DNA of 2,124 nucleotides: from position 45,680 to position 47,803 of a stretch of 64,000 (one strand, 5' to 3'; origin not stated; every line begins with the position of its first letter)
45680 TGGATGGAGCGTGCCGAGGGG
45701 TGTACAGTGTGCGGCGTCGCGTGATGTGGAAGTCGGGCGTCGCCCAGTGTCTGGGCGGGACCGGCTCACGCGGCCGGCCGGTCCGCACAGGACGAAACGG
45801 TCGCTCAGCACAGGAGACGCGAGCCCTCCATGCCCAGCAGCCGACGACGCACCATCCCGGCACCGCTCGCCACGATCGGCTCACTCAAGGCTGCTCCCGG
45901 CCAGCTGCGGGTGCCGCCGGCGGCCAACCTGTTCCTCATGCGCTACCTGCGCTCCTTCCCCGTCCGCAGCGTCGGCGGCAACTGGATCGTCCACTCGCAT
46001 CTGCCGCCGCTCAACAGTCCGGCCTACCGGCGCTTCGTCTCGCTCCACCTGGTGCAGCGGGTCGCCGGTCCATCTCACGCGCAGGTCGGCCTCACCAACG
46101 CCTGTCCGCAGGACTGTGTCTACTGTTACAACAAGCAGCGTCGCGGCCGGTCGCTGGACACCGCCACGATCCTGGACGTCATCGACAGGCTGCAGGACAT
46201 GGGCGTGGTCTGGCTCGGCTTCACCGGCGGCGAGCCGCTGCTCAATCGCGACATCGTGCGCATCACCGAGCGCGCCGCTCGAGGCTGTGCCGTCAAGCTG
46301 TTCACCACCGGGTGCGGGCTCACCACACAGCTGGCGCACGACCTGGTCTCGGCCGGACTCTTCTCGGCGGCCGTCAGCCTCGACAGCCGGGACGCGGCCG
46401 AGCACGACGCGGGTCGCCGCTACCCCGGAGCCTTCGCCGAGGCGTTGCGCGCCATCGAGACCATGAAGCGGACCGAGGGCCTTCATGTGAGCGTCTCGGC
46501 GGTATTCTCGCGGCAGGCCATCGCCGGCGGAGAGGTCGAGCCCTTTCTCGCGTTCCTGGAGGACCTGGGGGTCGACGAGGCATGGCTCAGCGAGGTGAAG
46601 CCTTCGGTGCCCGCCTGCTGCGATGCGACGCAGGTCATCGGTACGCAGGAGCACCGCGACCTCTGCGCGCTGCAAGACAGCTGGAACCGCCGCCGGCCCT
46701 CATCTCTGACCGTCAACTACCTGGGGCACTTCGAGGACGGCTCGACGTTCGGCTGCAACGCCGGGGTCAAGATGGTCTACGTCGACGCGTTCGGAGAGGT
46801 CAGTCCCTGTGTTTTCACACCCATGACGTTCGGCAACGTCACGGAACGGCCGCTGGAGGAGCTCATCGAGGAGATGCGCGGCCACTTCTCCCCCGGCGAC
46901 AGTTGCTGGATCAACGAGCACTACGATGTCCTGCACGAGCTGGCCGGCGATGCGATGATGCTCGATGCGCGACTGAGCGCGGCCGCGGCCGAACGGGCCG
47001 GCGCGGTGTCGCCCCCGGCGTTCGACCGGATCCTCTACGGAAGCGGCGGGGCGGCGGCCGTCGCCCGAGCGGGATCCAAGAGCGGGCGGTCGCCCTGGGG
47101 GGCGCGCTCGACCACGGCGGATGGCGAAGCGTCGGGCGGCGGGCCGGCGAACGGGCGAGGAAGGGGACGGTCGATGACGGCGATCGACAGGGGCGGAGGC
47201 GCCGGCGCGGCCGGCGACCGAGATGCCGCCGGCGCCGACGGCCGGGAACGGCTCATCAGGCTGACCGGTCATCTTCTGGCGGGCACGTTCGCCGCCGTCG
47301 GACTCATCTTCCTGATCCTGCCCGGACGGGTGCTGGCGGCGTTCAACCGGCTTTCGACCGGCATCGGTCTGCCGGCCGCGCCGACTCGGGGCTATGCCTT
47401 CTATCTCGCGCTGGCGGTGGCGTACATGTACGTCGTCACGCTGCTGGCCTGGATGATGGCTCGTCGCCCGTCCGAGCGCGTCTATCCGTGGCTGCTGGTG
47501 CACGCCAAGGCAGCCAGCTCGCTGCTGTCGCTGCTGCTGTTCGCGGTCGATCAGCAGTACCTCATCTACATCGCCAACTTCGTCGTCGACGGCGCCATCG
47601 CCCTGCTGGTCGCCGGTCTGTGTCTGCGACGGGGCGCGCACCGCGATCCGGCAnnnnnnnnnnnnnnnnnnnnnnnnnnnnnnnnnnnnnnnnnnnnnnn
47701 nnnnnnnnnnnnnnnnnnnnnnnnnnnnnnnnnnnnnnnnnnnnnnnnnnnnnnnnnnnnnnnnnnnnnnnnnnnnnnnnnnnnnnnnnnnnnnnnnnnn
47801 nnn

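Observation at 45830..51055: Compact operon: membrane-anchored radical-SAM/SPASM enzyme, Cys-domain + GMC-type flavoprotein, MFS transporter, bracketed by msrA and msrB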

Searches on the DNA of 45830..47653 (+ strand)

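Call 75: search_rna_families(sources=[L010, L011, L013, L014, L015, L018, L019, L021, L022], threshold=gathering)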
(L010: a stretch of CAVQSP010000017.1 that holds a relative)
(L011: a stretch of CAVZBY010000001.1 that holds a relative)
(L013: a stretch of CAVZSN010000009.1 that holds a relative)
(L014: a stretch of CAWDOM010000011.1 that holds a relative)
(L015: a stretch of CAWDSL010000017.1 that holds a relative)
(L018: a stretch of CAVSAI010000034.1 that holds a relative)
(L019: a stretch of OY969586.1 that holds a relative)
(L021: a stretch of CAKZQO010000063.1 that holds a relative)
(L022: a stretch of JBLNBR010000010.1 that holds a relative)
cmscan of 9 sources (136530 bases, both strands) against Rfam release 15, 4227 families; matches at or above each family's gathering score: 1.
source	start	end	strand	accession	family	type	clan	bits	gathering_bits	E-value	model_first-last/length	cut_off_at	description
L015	6814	6888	+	RF00005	tRNA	Gene; tRNA;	CL00001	65.5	29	1.1e-11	1-71/71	no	tRNA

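Call 76: search_rna_families(sources=[L005, L064, L071, L072, L076, L077, L083, L070, L039, L065], threshold=gathering)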
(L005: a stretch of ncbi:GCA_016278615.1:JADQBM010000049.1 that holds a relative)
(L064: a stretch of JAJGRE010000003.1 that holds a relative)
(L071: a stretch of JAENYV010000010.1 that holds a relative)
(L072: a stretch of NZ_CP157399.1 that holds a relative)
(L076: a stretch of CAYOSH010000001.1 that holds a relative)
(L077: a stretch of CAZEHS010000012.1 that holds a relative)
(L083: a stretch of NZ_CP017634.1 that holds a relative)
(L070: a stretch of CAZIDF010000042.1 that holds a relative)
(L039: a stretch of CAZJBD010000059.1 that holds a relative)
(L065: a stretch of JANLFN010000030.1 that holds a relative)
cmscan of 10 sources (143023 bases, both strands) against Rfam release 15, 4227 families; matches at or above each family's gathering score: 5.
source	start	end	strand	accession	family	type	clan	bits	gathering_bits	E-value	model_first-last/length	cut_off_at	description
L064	14430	14515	+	RF01051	c-di-GMP-I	Cis-reg; riboswitch;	CL00126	76.5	35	6.5e-13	1-87/87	no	c-di-GMP-I riboswitch aptamer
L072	4613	4704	+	RF01051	c-di-GMP-I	Cis-reg; riboswitch;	CL00126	57.3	35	3.2e-08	1-87/87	no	c-di-GMP-I riboswitch aptamer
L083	13169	13268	+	RF00504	Glycine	Cis-reg; riboswitch;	CL00125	56.1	32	1.6e-08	1-94/94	no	Glycine riboswitch aptamer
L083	13508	13603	+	RF00504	Glycine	Cis-reg; riboswitch;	CL00125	55.4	32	2.4e-08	1-94/94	no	Glycine riboswitch aptamer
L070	10961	11060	-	RF02510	PYLIS_3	Cis-reg;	-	41.2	38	9.5e-05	1-100/100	no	Pyrrolysine insertion sequence mttB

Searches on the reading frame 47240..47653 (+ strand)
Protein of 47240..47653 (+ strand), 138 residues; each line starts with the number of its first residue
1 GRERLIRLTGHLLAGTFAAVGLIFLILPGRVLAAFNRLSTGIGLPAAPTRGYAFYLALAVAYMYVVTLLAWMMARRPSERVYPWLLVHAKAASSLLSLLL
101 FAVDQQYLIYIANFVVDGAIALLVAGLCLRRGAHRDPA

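Call 27: search_protein_families(library=pfam, proteins=[window:47240-47653:+], max_evalue=10)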
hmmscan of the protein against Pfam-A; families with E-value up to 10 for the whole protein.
window:47240-47653:+ (138 aa): 1 family
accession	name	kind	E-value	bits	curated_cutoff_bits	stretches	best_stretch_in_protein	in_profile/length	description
PF07062.17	Clc-like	-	0.075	12.9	24.9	1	49-73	178-202/212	Clc-like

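Call 56: search_protein_families(library=ncbifam, proteins=[window:47240-47653:+], max_evalue=1)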
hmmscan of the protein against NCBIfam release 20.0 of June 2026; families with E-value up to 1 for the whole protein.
window:47240-47653:+ (138 aa): 1 family
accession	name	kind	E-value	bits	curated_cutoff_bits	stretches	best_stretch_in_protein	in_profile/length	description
NF004371.0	PRK05740.1-1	equivalog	0.054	13.6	109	1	9-74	44-111/126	preprotein translocase subunit SecE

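Call 77: search_solved_structures(query=A6, max_evalue=10, show_alignments=2)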
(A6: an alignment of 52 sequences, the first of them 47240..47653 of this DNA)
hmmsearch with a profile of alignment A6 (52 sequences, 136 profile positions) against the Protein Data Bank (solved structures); distinct sequences matched with E-value up to 10: 0.

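Call 78: search_protein_families(library=pfam, alignment_id=A6, max_evalue=1)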
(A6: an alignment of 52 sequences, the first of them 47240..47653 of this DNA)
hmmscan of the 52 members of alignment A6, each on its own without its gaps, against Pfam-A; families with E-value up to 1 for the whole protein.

A. member 1, window:47240-47653:+ (138 aa): 1 family
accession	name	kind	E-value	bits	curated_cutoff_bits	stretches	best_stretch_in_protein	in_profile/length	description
PF07062.17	Clc-like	-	0.075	12.9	24.9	1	49-73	178-202/212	Clc-like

B. families by the number of members that match (of 52 scanned): 31 families (the first 25 are shown)
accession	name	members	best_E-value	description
PF03798.21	TRAM_LAG1_CLN8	4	0.0017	TLC domain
PF18926.5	DUF5676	2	0.037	2TM family of unknown function (DUF5676)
PF07062.17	Clc-like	2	0.066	Clc-like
PF09843.14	DUF2070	2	0.55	Predicted membrane protein (DUF2070)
PF01545.26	Cation_efflux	1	0.0023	Cation efflux family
PF07331.16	TctB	1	0.0036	Tripartite tricarboxylate transporter TctB family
PF06432.16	GPI2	1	0.03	Phosphatidylinositol N-acetylglucosaminyltransferase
PF11143.13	DUF2919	1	0.032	Protein of unknown function (DUF2919)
PF25612.1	DUF7940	1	0.035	Family of unknown function (DUF7940)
PF20077.4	CcmD_alt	1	0.035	CcmD family protein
PF18327.6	PRODH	1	0.036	Proline utilization A proline dehydrogenase N-terminal domain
PF13630.11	SdpI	1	0.042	SdpI/YfhL protein family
PF07048.16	DUF1331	1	0.052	Protein of unknown function (DUF1331)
PF03348.21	Serinc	1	0.053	Serine incorporator (Serinc)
PF22285.2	DUF6962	1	0.053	Family of unknown function (DUF6962)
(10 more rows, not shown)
